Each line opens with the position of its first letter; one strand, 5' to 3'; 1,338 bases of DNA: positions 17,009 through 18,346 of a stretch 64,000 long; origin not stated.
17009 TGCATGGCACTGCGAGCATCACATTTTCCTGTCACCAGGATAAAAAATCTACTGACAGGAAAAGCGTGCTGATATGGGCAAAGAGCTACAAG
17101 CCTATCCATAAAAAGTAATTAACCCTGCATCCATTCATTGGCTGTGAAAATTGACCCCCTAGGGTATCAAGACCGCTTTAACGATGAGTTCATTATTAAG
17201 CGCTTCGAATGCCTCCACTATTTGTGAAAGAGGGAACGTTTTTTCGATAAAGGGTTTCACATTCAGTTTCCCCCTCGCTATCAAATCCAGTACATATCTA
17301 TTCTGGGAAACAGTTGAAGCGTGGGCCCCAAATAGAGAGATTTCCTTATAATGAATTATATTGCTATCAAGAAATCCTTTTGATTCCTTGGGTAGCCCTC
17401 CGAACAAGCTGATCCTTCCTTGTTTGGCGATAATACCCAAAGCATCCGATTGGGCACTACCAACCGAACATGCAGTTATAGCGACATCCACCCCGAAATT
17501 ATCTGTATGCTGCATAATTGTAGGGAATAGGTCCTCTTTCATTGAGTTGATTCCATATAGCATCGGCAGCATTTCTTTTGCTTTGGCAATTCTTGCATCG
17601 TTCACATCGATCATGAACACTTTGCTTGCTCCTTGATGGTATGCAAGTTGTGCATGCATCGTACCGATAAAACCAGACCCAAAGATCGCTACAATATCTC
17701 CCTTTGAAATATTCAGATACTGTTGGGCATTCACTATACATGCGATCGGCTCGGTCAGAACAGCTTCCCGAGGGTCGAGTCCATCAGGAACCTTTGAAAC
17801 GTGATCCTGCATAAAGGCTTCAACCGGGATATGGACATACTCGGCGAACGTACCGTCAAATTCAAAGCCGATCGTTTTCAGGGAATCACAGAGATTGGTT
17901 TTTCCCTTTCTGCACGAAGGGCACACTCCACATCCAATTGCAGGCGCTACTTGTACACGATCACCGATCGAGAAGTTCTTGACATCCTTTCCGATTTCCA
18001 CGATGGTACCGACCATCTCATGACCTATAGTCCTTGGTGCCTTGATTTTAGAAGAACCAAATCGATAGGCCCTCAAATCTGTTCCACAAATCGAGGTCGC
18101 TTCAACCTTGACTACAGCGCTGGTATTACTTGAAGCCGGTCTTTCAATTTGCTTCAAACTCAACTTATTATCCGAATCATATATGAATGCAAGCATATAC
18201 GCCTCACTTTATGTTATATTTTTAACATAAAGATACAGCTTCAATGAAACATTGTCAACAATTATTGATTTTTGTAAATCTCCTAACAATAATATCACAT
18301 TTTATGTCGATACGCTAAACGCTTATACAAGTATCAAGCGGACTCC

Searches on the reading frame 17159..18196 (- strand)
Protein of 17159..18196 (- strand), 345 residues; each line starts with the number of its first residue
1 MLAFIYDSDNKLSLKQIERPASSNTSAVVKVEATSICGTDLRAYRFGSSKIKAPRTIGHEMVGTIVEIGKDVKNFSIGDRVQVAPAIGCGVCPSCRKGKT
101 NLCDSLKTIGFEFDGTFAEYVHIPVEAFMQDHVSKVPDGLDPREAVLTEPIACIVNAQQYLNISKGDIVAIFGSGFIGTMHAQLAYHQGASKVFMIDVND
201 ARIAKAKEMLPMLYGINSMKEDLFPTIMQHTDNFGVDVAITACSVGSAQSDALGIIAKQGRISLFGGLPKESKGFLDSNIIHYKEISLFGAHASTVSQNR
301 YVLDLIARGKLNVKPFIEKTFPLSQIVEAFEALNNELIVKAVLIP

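Call 15: search_protein_families(library=pfam, proteins=[window:17159-18196:-])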
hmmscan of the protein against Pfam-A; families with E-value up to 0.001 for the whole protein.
window:17159-18196:- (345 aa): 4 families
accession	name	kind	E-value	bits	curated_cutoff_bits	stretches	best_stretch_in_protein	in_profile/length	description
PF08240.17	ADH_N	-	1.3e-28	99.7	23.5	1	25-128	3-99/104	Alcohol dehydrogenase GroES-like domain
PF00107.32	ADH_zinc_N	-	1.4e-18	67.5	31.8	1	177-307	2-128/129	Zinc-binding dehydrogenase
PF13602.12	ADH_zinc_N_2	-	6.7e-07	30.7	27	1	228-334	16-124/134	Zinc-binding dehydrogenase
PF03721.20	UDPG_MGDP_dh_N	-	0.00054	20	27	1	169-209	3-42/187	UDP-glucose/GDP-mannose dehydrogenase family, NAD binding domain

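Call 18: search_protein_families(library=ncbifam, proteins=[window:17159-18196:-])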
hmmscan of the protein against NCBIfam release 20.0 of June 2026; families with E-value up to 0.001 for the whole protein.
window:17159-18196:- (345 aa): 23 families
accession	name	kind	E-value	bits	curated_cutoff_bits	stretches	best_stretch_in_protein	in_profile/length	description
TIGR00692.1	tdh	equivalog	4.9e-61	206.6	458.35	1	12-344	11-339/340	L-threonine 3-dehydrogenase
NF003808.0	PRK05396.1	equivalog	1.5e-59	201.6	380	1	10-343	11-338/341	L-threonine 3-dehydrogenase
NF041097.1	keto_inos_dh_IolM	equivalog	3.6e-51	174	450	1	10-339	38-383/389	scyllo-inosose 3-dehydrogenase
NF007489.0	PRK10083.1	equivalog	2.1e-45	155.2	376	1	1-334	1-324/339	Zn-dependent oxidoreductase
NF006940.0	PRK09422.1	equivalog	2.7e-39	135.1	344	1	3-338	3-327/338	alcohol dehydrogenase AdhP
NF010344.0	PRK13771.1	subfamily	3.5e-36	124.8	349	1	5-339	5-326/334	putative alcohol dehydrogenase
TIGR03451.1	mycoS_dep_FDH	equivalog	4.8e-33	114.4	512.9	1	9-343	11-356/358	S-(hydroxymethyl)mycothiol dehydrogenase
TIGR03201.1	dearomat_had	equivalog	1.8e-32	112.8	338.65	1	12-345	11-349/349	6-hydroxycyclohex-1-ene-1-carbonyl-CoA dehydrogenase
NF007375.0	PRK09880.1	equivalog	3.1e-31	108.4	469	1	22-335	25-332/344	L-idonate 5-dehydrogenase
NF041172.1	AcrlCoa_red_Thmprot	equivalog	3.2e-31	108.5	500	1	5-344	6-332/334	acryloyl-CoA reductase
NF007642.0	PRK10309.1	equivalog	5.9e-30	104.6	550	1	3-340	3-340/347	galactitol-1-phosphate 5-dehydrogenase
TIGR03989.1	Rxyl_3153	subfamily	1.3e-29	103.6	440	1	3-336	5-361/370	NDMA-dependent alcohol dehydrogenase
TIGR03366.1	HpnZ_proposed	hypoth_equivalog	2.7e-28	99.1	328.1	1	23-292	4-279/315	putative phosphonate catabolism associated alcohol dehydrogenase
TIGR02822.1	adh_fam_2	subfamily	1.7e-26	93.1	283.5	1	13-336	16-320/329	zinc-binding alcohol dehydrogenase family protein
NF047908.1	AldhRedAhr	equivalog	6.3e-25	87.7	470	1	10-334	14-323/335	NADPH-dependent aldehyde reductase Ahr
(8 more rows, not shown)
